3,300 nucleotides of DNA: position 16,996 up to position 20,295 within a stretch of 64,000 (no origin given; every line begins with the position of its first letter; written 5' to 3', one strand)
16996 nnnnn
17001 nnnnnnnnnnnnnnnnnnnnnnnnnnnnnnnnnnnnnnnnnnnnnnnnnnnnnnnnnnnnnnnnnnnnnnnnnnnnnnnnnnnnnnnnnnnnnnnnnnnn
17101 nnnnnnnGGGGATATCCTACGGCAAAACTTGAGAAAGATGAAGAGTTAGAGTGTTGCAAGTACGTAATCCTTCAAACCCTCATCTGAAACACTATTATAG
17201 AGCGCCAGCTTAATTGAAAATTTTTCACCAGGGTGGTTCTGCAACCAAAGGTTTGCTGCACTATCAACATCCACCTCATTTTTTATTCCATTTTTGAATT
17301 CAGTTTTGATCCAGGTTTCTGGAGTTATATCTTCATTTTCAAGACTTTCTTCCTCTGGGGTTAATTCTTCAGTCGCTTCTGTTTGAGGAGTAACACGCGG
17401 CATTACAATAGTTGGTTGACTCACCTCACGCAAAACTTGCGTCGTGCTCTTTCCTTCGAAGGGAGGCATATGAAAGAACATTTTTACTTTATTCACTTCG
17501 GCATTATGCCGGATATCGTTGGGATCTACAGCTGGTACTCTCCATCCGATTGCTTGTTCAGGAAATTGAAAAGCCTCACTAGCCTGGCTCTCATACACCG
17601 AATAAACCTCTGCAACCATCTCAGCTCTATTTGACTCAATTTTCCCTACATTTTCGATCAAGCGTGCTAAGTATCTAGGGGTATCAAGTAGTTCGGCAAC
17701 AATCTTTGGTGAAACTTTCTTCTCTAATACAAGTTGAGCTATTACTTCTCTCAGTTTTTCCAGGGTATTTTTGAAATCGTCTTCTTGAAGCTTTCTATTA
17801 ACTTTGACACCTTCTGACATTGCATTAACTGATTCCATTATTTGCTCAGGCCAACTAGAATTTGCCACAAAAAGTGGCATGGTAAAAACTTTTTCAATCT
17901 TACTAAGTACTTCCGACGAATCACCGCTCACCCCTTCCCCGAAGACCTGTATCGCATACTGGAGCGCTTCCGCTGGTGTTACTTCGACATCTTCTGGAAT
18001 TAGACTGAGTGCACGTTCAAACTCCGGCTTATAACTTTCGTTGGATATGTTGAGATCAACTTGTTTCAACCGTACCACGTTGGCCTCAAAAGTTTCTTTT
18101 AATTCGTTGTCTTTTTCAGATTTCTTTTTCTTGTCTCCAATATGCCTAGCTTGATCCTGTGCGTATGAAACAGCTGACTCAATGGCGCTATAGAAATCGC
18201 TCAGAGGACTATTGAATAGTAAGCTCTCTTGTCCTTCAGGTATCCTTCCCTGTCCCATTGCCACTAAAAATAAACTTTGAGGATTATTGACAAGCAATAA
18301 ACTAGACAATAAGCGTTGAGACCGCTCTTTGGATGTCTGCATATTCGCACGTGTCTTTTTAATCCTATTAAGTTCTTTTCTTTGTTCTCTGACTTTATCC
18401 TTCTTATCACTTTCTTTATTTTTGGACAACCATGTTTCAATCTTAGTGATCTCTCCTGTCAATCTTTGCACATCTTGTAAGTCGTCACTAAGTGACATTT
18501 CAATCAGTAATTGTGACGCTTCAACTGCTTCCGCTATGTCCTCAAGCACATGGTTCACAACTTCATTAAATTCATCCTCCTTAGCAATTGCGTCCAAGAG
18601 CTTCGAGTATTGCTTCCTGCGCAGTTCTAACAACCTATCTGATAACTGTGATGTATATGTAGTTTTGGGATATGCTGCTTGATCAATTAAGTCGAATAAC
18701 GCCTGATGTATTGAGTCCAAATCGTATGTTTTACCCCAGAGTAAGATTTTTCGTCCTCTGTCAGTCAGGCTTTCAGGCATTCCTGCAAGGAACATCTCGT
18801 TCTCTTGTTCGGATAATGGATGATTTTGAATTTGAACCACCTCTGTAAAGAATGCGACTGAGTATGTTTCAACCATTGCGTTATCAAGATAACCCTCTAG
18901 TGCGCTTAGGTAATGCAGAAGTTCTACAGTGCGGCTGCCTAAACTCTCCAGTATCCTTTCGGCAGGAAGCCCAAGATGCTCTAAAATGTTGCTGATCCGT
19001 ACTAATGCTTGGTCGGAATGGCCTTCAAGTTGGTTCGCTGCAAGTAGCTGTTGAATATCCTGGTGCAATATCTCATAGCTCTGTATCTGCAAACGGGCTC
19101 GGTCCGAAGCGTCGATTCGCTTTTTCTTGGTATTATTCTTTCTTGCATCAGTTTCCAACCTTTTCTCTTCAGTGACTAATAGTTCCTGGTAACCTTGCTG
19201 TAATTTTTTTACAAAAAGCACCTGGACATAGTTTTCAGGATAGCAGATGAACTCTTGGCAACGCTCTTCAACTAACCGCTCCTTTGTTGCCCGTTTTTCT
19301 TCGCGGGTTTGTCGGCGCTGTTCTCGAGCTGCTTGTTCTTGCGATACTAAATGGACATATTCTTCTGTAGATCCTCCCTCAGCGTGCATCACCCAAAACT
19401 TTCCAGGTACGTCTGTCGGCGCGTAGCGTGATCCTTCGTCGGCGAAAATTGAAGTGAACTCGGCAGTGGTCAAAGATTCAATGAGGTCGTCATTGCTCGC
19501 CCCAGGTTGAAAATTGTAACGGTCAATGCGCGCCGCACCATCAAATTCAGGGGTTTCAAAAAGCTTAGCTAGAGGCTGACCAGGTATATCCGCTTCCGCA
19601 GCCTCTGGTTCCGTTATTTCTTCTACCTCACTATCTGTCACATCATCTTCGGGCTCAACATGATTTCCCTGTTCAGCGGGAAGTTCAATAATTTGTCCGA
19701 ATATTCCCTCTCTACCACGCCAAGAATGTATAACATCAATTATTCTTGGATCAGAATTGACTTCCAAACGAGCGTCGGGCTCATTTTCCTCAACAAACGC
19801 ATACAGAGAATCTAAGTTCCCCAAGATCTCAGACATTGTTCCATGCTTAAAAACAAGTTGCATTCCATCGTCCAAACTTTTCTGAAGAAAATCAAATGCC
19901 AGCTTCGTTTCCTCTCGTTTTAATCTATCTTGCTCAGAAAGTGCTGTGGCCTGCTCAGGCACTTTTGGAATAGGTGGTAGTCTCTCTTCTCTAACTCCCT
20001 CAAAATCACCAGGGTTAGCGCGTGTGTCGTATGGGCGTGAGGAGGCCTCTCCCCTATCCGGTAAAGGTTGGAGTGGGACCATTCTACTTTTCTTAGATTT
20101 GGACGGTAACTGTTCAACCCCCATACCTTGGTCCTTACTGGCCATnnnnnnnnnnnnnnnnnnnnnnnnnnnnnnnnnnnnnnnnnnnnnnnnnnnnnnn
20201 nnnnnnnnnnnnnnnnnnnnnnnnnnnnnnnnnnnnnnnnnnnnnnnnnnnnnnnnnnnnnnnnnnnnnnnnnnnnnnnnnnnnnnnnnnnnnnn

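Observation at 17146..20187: Orphan protein of about 1000 aa, acidic and partly coiled-coil, between dnaE and gatB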

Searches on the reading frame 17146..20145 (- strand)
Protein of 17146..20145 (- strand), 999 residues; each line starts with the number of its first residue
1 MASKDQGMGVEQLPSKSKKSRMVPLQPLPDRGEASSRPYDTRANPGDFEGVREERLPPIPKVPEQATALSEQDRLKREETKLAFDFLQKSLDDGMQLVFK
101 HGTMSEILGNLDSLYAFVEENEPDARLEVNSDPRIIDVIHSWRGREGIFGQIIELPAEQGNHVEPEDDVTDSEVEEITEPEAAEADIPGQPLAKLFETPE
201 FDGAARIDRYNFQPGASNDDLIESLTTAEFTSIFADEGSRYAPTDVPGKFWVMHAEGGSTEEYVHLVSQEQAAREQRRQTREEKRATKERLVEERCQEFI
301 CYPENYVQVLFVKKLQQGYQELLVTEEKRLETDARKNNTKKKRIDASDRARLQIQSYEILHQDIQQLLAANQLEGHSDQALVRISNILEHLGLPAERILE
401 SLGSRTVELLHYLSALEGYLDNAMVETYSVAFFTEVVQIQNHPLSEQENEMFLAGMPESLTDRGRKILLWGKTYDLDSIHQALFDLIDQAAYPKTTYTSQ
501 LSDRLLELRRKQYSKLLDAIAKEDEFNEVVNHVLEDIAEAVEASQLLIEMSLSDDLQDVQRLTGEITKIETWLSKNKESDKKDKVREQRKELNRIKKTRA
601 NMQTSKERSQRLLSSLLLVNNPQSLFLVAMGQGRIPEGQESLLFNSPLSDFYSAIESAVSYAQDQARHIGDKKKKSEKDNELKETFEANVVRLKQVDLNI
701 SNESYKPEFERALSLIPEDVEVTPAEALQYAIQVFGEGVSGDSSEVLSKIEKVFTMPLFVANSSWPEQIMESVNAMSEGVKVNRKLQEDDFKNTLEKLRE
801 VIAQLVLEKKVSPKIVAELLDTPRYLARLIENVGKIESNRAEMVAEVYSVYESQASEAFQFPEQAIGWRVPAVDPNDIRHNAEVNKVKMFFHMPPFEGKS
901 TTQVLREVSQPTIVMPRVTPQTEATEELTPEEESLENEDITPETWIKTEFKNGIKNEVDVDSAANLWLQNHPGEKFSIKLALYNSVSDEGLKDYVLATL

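Call 5: search_protein_families(library=pfam, proteins=[window:17146-20145:-], max_evalue=1)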
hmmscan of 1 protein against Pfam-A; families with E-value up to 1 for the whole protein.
window:17146-20145:- (999 aa): 2 families
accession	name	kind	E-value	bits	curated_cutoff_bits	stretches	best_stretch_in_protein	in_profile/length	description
PF09994.14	T6SS_Tle1-like_cat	-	0.075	12.8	27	1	823-858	110-145/287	T6SS, Phospholipase effector Tle1-like, catalytic domain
PF14684.11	Tricorn_C1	-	0.18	12.1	24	1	510-533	34-57/59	Tricorn protease C1 domain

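Call 6: search_protein_families(library=ncbifam, proteins=[window:17146-20145:-], max_evalue=0.01)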
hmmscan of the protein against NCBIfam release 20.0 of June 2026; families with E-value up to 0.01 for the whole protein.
window:17146-20145:- (999 aa): 0 families

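Call 7: find_homologous_proteins(query=window:17146-20145:-, max_evalue=0.001)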
Query window:17146-20145:- (999 aa): 1 proteins with E <= 0.001 among 8000 candidates.
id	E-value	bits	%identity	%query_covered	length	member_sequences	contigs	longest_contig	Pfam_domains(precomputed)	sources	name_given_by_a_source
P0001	0.0e+0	2196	100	100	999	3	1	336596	-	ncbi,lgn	-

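Call 10: list_cluster_members(proteins=[P0001])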
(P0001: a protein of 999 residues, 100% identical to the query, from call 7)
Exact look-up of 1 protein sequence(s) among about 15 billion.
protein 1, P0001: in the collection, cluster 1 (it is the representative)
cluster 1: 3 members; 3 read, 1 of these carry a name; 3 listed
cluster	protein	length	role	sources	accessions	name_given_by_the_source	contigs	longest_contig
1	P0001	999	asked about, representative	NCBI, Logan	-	-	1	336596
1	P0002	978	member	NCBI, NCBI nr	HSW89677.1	MAG TPA: hypothetical protein VLH19_02275 [Patescibacteria group bacterium] | hypothetical protein [Patescibacteria group bacterium]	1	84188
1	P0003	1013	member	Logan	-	-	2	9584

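Call 11: find_encoding_contigs(protein=P0001, flank=10000, max_places=6)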
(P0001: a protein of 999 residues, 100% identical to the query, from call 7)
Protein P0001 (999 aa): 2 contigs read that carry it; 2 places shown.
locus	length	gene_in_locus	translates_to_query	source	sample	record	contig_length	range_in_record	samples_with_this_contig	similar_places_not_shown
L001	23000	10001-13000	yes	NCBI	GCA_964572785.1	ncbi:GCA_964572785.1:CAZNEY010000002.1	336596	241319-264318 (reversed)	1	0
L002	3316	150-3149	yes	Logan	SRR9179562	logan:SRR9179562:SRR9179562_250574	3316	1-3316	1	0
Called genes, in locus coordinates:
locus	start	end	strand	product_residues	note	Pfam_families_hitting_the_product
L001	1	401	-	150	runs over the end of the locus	-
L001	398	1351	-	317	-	-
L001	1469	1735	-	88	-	-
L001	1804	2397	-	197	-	PF01476:LysM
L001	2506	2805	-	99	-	-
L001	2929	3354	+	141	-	-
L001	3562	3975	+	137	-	-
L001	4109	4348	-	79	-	-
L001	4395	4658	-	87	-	-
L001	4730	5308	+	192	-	PF04011:LemA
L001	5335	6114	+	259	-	-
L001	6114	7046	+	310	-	PF01435:Peptidase_M48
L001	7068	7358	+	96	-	PF02686:GatC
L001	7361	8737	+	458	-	PF01425:Amidase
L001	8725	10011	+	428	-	PF02934:GatB_N, PF02637:GatB_Yqey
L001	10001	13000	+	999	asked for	-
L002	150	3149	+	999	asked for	-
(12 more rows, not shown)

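Call 16: find_related_loci(query=window:17146-20145:-, collection=metagenome_contigs, flank=10000)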
Query window:17146-20145:- (999 aa) in metagenome_contigs; peptide patterns used: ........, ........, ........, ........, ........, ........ (x = any residue, [..] = any of these).
29 stretches matched a pattern, but none encodes a relative of the query by tblastn (E <= 1e-3).

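Call 24: search_protein_representatives(protein=window:17146-20145:-)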
Query: 999 residues. Proteins with E-value up to 0.001 (for the whole library): 1; up to 1e-10: 1; up to 1e-30: 1. The best 1 are listed.
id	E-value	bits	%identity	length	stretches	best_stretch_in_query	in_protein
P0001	0.0e+00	2195.9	100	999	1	1-999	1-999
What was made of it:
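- It has no homologs at all (calls 7, 24).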

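Call 29: search_solved_structures(query=window:17146-20145:-, max_evalue=10)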
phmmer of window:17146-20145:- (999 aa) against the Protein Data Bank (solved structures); distinct sequences matched with E-value up to 10: 1.
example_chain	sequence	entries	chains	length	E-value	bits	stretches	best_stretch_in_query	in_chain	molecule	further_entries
1ud0_A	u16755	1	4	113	1.5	10.2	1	532-595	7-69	70 kDa heat-shock-like protein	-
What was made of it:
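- On Coiled-coil / SMC-like proteins: No Pfam or PDB match (calls 5, 29).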

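Call 41: predict_structure(protein=window:17146-20145:-)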
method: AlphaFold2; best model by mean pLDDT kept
length: 999 residues; sequences in the alignment: 1
mean_pLDDT: 39.3   pTM: 0.27
mean pLDDT of the five models: 39.3, 35.9, 33.9, 31.5, 30.4
residues with pLDDT >= 90: 3; 70-90: 34; 50-70: 70; < 50: 892
segments of 3 or more residues with pLDDT < 50: 1-281, 283-320, 345-548, 608-673, 681-791, 797-799, 801-938, 950-958, 976-978, 983-999
pLDDT, mean of each block of 10 residues (from residue 1): 31 31 35 34 33 36 37 44 44 40 41 42 40 35 34 28 30 31 28 27 25 31 27 25 28 28 39 43 42 32 32 43 55 54 47 43 41 39 41 40 34 30 29 31 40 38 36 35 35 32 38 38 38 43 46 64 87 75 82 81 55 41 33 33 33 36 41 49 43 32 37 37 40 40 44 38 38 37 37 47 45 43 38 39 34 29 24 28 25 26 28 26 35 46 52 45 50 49 44 39
secondary structure, 60 per line:
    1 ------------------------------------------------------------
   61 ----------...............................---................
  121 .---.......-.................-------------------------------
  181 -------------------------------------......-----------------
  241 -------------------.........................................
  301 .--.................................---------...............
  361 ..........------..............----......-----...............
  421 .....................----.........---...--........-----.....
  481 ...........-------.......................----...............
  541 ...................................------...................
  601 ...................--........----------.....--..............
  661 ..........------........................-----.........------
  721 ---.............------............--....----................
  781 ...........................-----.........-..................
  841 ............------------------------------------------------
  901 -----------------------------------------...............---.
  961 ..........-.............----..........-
elements in order (helices of 4 or more, strands of 3 or more residues): H71-101 H105-121 H125-131 H133-149 H218-223 H260-301 H304-336 H346-370 H377-390 H395-400 H406-441 H446-454 H463-470 H476-491 H499-521 H526-575 H582-619 H622-629 H640-644 H647-670 H677-700 H706-714 H724-736 H743-754 H757-760 H765-807 H813-821 H823-852 H942-956 H960-970 H972-984 H989-998

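Call 42: search_protein_families(library=phrogs, proteins=[window:17146-20145:-], max_evalue=0.01)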
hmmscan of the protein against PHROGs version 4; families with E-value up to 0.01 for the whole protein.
window:17146-20145:- (999 aa): 0 families

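Call 43: search_protein_families(library=padloc, proteins=[window:17146-20145:-], max_evalue=0.01)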
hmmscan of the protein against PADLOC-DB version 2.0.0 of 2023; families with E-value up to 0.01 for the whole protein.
window:17146-20145:- (999 aa): 0 families
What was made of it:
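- Tried and rejected: Domain and family searches of the orphan (Pfam, NCBIfam, PHROGs, PADLOC, PDB sequences) gave nothing above noise (calls 5, 6, 29, 42, 43).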

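Call 86: search_dna_similar(query=window:17146-20145:-, collection=phages, mode=protein, max_evalue=0.01, max_rows=5)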
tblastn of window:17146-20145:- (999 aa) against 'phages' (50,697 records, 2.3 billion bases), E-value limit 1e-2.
No match.

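Call 87: find_related_loci(query=window:17146-20145:-, collection=viral_contigs, flank=5000)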
Query window:17146-20145:- (999 aa) in viral_contigs; peptide patterns used: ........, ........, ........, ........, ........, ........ (x = any residue, [..] = any of these).
4 stretches matched a pattern, but none encodes a relative of the query by tblastn (E <= 1e-3).
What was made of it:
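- Orphan status: calls 5, 6, 7, 16, 24, 29, 42, 43, 86 and 87 are all negative. There are no hits in PHROGs, PADLOC, phage genomes or viral contigs (calls 42, 43, 86, 87).
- Tried and rejected: Homolog searches found only the protein itself: 5.8 billion word-indexed proteins (call 7), exhaustive phmmer on 1.84 billion representatives (call 24), metagenome contigs (call 16), viral contigs (call 87) and phage genomes (call 86).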

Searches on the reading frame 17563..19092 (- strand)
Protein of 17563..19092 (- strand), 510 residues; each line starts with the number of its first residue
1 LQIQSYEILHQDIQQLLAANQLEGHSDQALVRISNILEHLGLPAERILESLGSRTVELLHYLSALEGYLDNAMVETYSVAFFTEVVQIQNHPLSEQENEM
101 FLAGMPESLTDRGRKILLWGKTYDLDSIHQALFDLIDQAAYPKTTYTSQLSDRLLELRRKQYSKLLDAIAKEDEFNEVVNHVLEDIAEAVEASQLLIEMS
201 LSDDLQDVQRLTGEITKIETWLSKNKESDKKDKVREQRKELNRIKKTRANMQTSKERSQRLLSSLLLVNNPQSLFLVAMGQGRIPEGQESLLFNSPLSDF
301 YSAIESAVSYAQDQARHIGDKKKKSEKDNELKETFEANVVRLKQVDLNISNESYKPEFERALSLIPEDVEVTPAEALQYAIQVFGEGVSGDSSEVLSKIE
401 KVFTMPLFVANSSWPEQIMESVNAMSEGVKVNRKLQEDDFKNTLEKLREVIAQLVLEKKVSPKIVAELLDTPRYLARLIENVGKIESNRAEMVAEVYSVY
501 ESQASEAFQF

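Call 88: predict_structure(protein=window:17563-19092:-)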
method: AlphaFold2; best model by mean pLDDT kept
length: 510 residues; sequences in the alignment: 1
mean_pLDDT: 43.1   pTM: 0.28
mean pLDDT of the five models: 43.1, 40.1, 38.9, 38.6, 37.5
residues with pLDDT >= 90: 5; 70-90: 35; 50-70: 41; < 50: 429
segments of 3 or more residues with pLDDT < 50: 1-10, 19-25, 27-194, 257-312, 337-510
pLDDT, mean of each block of 10 residues (from residue 1): 37 49 47 46 44 41 38 33 33 43 39 38 36 35 31 32 32 34 42 50 70 88 75 86 81 57 42 32 33 32 42 48 53 47 31 33 33 37 36 39 33 37 34 38 46 43 40 40 40 39 32
secondary structure, 60 per line:
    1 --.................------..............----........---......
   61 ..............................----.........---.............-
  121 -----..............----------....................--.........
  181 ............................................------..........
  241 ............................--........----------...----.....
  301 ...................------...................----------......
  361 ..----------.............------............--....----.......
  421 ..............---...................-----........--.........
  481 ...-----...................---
elements in order: H3-19 H26-39 H44-51 H55-90 H95-103 H107-119 H126-139 H150-169 H172-224 H231-268 H271-278 H296-319 H326-344 H355-362 H373-385 H392-403 H406-409 H414-434 H438-456 H462-469 H472-483 H489-507
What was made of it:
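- AlphaFold2 finds no confident fold (calls 41, 88).
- Tried and rejected: AlphaFold2 on the full length and on aa 351-860, both without an alignment, gave pLDDT 39.3 and 43.1 (calls 41, 88).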
